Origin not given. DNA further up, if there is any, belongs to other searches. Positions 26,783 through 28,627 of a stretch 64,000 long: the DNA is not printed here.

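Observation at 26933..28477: Lone, AT-rich P-loop NTPase inserted between HIT/EF-G2 and amidohydrolase/leuS, a candidate horizontally acquired defence or abortive-infection ATPase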

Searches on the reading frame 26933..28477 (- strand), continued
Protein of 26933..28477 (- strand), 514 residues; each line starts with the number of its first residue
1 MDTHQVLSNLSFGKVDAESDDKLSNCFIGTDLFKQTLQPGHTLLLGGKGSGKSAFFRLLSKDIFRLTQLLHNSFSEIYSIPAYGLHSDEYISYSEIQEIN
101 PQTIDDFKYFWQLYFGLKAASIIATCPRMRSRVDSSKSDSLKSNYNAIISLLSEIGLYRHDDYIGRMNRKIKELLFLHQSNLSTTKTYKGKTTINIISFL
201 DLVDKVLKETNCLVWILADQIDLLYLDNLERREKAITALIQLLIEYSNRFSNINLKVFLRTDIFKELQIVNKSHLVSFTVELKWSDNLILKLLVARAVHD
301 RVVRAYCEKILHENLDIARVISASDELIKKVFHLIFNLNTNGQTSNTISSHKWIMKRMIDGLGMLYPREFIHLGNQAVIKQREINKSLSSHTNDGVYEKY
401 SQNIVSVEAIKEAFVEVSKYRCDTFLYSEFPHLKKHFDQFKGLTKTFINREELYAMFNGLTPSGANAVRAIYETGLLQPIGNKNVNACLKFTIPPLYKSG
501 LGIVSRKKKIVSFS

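Call 34: find_encoding_contigs(protein=P0122, flank=8000, max_places=3)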
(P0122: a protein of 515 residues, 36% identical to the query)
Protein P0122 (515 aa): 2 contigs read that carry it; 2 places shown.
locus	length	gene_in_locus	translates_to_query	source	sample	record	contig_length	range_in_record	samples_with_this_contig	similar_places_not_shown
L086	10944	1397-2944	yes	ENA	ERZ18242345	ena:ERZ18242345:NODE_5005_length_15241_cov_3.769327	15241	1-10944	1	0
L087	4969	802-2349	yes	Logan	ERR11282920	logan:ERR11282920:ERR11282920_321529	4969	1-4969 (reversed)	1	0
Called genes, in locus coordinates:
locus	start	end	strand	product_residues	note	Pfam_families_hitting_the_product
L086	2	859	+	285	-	?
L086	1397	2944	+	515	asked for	-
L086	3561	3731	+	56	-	PF04255:DUF433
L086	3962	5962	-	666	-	-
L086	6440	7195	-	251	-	PF00378:ECH_1, PF16113:ECH_2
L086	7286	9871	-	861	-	PF05569:Peptidase_M56, PF01435:Peptidase_M48, PF00432:Prenyltrans (faint)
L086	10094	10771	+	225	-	PF03551:PadR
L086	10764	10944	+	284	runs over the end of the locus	PF00005:ABC_tran, PF13304:AAA_21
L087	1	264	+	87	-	?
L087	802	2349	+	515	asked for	-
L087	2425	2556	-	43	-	-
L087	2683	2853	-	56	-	-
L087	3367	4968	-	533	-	?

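Call 35: find_encoding_contigs(protein=P0119, flank=8000, max_places=2)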
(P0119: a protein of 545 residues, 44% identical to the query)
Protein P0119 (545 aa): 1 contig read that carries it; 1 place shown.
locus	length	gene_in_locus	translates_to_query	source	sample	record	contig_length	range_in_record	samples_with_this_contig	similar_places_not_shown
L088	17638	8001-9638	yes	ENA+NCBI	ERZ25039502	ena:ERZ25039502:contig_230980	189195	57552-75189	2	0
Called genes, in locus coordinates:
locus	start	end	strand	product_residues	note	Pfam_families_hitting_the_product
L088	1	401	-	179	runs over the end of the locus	-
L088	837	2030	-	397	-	PF04851:ResIII, PF00270:DEAD, PF00271:Helicase_C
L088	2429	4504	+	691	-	PF00127:Copper-bind (faint)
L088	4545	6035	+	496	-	PF00127:Copper-bind (weak)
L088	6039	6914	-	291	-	PF00158:Sigma54_activat (weak), PF14532:Sigma54_activ_2, PF25601:AAA_lid_14, PF02954:HTH_8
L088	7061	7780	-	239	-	-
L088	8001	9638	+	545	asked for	-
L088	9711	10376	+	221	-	-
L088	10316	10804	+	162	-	PF13480:Acetyltransf_6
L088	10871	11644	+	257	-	-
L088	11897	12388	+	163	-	PF03932:CutC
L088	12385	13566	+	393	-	PF00389:2-Hacid_dh, PF02826:2-Hacid_dh_C, PF11890:DUF3410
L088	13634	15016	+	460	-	PF01408:GFO_IDH_MocA, PF02894:GFO_IDH_MocA_C, PF22725:GFO_IDH_MocA_C3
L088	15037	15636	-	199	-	PF01063:Aminotran_4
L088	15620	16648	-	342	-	PF00425:Chorismate_bind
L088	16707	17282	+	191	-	PF00117:GATase, PF07722:Peptidase_C26 (faint)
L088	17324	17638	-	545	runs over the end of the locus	PF08238:Sel1 (weak)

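Call 36: find_encoding_contigs(protein=P0020, flank=8000, max_places=2)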
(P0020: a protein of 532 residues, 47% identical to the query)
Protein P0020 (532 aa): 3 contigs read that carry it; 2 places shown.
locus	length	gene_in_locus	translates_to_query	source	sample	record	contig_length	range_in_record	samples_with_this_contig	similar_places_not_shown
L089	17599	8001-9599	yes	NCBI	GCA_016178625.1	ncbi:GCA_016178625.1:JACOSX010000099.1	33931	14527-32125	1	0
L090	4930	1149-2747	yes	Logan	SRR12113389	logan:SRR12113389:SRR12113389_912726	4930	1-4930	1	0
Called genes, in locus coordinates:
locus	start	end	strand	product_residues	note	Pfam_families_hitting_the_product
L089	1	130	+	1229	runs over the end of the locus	PF00069:Pkinase, PF07714:PK_Tyr_Ser-Thr, PF13191:AAA_16, PF13401:AAA_22 (faint), PF13424:TPR_12, PF17874:TPR_MalT, PF13424:TPR_12 (weak), PF14938:SNAP, +6 more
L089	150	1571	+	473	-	PF02954:HTH_8 (faint), PF00158:Sigma54_activat, PF14532:Sigma54_activ_2, PF07724:AAA_2 (faint), PF25601:AAA_lid_14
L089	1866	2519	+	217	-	-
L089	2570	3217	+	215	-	-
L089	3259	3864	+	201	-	-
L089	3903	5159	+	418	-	PF14938:SNAP (faint), PF00515:TPR_1 (faint), PF07719:TPR_2 (faint), PF13174:TPR_6 (faint), PF13176:TPR_7 (faint), PF13424:TPR_12, PF17874:TPR_MalT, PF13424:TPR_12 (weak), +5 more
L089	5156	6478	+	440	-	PF01590:GAF, PF13185:GAF_2, PF13492:GAF_3 (weak), PF00512:HisKA (weak), PF02518:HATPase_c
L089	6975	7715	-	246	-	-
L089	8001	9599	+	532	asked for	PF24389:ORC-CDC6-like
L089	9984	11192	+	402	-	PF07690:MFS_1, PF12832:MFS_1_like (faint), PF05977:MFS_3 (weak), PF07690:MFS_1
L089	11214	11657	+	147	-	PF09828:ChrB_C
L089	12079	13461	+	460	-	PF00158:Sigma54_activat, PF14532:Sigma54_activ_2, PF00004:AAA (weak), PF07724:AAA_2, PF07728:AAA_5 (weak), PF25601:AAA_lid_14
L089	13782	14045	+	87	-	-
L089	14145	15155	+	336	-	-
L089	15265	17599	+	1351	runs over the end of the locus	-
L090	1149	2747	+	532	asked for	PF24389:ORC-CDC6-like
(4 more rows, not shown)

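Call 38: fold_search(model_id=the predicted structure, library=pdb)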
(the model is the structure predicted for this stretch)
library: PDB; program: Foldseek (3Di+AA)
matches with E <= 10: 861; with E <= 0.001: 23
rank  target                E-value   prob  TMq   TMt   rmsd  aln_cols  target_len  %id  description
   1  2qby_B                2.7e-06  1.00  0.30  0.39  11.3       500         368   12  Crystal structure of a heterodimer of Cdc6/Orc1 initiators bound to origin DNA (from S. solfataricus) (released 2007-09-11)
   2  1fnn_A                5.6e-06  1.00  0.26  0.33  14.6       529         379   11  CRYSTAL STRUCTURE OF CDC6P FROM PYROBACULUM AEROPHILUM (released 2000-10-04)
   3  2qby_A                1.1e-05  1.00  0.33  0.43  11.1       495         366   10  Crystal structure of a heterodimer of Cdc6/Orc1 initiators bound to origin DNA (from S. solfataricus) (released 2007-09-11)
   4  1w5t_C                2.2e-05  1.00  0.27  0.33  14.5       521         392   10  Structure of the Aeropyrum Pernix ORC2 protein (ADPNP-ADP complexes) (released 2004-10-05)
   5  9gjp_E                2.4e-05  1.00  0.21  0.25  18.5       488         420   11  OCCM maturation intermediate stalled with an Arginine Finger mutation in Mcm5: Conformer 2 (released 2025-03-05)
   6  7jk5_A                2.8e-05  1.00  0.28  0.35  14.5       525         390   10  Structure of Drosophila ORC bound to DNA (released 2020-09-09)
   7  1w5s_B                4.4e-05  1.00  0.35  0.43   9.6       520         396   10  Structure of the Aeropyrum Pernix ORC2 protein (ADP form) (released 2004-10-05)
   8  7jgr_A                5.1e-05  1.00  0.29  0.35  14.6       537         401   10  Structure of Drosophila ORC bound to DNA (84 bp) and Cdc6 (released 2020-09-09)
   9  7jk6_A                6.6e-05  1.00  0.27  0.35  14.5       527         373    9  Structure of Drosophila ORC in the active conformation (released 2020-09-09)
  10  8zp5_E                1.1e-04  0.99  0.22  0.26  19.0       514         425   13  Cryo-EM structure of origin recognition complex (Orc5 basic patch mutations) with ARS1 DNA bound (released 2025-04-16)
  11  7jps_D                1.9e-04  1.00  0.26  0.31  15.2       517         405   12  ORC-DNA: Human Origin Recognition Complex (ORC) with DNA bound in the core (released 2020-09-09)
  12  1w5t_A                2.1e-04  1.00  0.37  0.45   9.4       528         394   10  Structure of the Aeropyrum Pernix ORC2 protein (ADPNP-ADP complexes) (released 2004-10-05)
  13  9zll_D                3.5e-04  1.00  0.31  0.30  16.6       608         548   10  Complex of N-terminal BrxC walker B, BrxB, and N-termianl PglZ from the Acinetobacter BREX system (released 2026-04-08)
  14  8hrb_A                4.3e-04  1.00  0.29  0.20  21.4       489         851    9  Structure of tetradecameric RdrA ring in RNA-loading state (released 2023-02-01)
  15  4m9s_A                4.5e-04  1.00  0.30  0.30  14.5       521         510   11  crystal structure of CED-4 bound CED-3 fragment (released 2013-10-23)
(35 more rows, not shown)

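Call 41: find_related_loci(query=A1, collection=metagenome_contigs, flank=8000)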
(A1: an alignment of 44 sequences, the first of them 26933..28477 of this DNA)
Query A1 (514 aa) in metagenome_contigs; peptide patterns used: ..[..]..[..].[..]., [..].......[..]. (x = any residue, [..] = any of these).
91 stretches matched a pattern; 60 encode a relative of the query (tblastn E <= 1e-3); 59 distinct loci.
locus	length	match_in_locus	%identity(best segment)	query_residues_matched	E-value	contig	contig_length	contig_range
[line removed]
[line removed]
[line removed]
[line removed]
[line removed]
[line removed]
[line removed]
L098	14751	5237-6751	46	1-510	2e-162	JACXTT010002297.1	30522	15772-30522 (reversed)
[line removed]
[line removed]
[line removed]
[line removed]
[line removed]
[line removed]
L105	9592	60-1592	45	1-509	1e-157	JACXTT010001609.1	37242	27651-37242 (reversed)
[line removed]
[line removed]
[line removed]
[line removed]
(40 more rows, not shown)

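Call 44: search_protein_families(library=pfam, proteins=[L004:7022-7762:-, L088:7061-7780:-, L089:6975-7715:-], max_evalue=1)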
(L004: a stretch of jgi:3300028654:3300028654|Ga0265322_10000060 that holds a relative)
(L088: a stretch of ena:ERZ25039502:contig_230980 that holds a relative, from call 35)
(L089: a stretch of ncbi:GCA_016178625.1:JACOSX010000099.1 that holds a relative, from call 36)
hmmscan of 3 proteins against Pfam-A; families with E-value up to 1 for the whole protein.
L004:7022-7762:- (246 aa): 0 families

L088:7061-7780:- (239 aa): 0 families

L089:6975-7715:- (246 aa): 0 families

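Call 45: search_protein_families(library=padloc, proteins=[L004:7022-7762:-, L088:7061-7780:-, L089:6975-7715:-], max_evalue=1)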
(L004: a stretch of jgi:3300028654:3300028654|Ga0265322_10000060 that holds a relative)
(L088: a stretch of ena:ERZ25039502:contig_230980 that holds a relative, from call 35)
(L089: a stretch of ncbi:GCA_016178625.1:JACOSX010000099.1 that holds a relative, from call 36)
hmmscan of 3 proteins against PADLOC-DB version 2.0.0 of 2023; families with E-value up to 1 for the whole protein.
L004:7022-7762:- (246 aa): 0 families

L088:7061-7780:- (239 aa): 0 families

L089:6975-7715:- (246 aa): 0 families

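Call 46: search_dna_similar(query=window:26933-28477:-, collection=phages, mode=protein, max_evalue=0.001)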
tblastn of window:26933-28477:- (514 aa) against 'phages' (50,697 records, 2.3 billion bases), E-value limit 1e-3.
No match.

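Call 47: search_dna_similar(query=window:26933-28477:-, collection=plasmids, mode=protein, max_evalue=0.001)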
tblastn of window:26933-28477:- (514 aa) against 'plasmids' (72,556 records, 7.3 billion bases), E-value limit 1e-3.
Records with a match: 3; places in all: 3; records where one place covers at least 80% of the query: 1.
Best place of each record, by identity: <60% 3.
By first word of the organism name: Aeromicrobium 1; Streptomyces 1; Nostoc 1.
By predicted mobility (MOB-suite, as given by PLSDB): non-mobilizable 2; mobilizable 1.
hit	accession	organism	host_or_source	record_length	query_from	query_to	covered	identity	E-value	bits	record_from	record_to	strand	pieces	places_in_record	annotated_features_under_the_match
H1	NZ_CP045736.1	Aeromicrobium yanjiei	plateau pika,cell culture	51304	4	508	98%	30.1%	2e-48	187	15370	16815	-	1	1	hypothetical protein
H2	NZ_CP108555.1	Streptomyces sp. NBC_01207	-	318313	7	368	70%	25.4%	7e-7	60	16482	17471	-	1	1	hypothetical protein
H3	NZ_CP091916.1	Nostoc sp. UHCC 0870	cell culture,Brackish water, ...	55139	200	509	60%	20.6%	1e-11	75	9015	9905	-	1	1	ParA family protein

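Call 48: get_annotated_region(hit=H1, flank=8000)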
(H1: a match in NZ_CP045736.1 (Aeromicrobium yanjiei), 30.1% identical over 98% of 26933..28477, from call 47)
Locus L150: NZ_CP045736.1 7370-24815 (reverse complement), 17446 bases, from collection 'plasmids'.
description: Aeromicrobium yanjiei strain MF47 plasmid p001, complete sequence
organism: Aeromicrobium yanjiei (NCBI taxid 2662028)
taxonomy: Bacteria; Actinomycetota; Actinomycetes; Propionibacteriales; Nocardioidaceae; Aeromicrobium; Aeromicrobium yanjiei
host: -; source: plateau pika,cell culture; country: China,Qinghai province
typing (MOB-suite, as given by PLSDB): mobilizable; relaxase MOBP
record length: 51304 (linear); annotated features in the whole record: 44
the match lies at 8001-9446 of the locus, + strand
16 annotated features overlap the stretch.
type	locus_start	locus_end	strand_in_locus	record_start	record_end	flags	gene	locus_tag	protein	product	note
CDS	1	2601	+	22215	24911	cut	-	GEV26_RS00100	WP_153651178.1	N-6 DNA methylase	GO:0006306 - DNA methylation [Evidence IEA]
CDS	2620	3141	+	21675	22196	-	-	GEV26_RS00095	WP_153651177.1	hypothetical protein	-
CDS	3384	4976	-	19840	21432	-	-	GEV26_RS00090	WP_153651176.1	relaxase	-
CDS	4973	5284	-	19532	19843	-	-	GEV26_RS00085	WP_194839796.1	plasmid mobilization relaxosome protein MobC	-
CDS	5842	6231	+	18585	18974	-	-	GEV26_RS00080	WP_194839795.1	single-stranded DNA-binding protein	-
CDS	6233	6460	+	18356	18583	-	-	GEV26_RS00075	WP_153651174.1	helix-turn-helix domain-containing protein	-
CDS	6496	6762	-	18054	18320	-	-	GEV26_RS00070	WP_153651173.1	hypothetical protein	-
CDS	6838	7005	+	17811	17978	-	-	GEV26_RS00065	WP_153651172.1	hypothetical protein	-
CDS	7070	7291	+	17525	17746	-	-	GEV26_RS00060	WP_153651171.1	hypothetical protein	-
CDS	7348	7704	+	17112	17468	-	-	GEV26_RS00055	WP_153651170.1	type IV toxin-antitoxin system AbiEi family antitoxin domain-containing protein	-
CDS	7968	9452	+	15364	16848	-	-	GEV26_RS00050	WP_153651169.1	hypothetical protein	-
CDS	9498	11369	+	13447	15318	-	-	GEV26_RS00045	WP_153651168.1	hypothetical protein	-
CDS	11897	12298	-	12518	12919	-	-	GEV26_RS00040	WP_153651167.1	hypothetical protein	-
CDS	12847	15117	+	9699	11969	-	-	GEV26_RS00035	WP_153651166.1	DNRLRE domain-containing protein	-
CDS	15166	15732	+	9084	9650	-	-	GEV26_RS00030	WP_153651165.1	hypothetical protein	-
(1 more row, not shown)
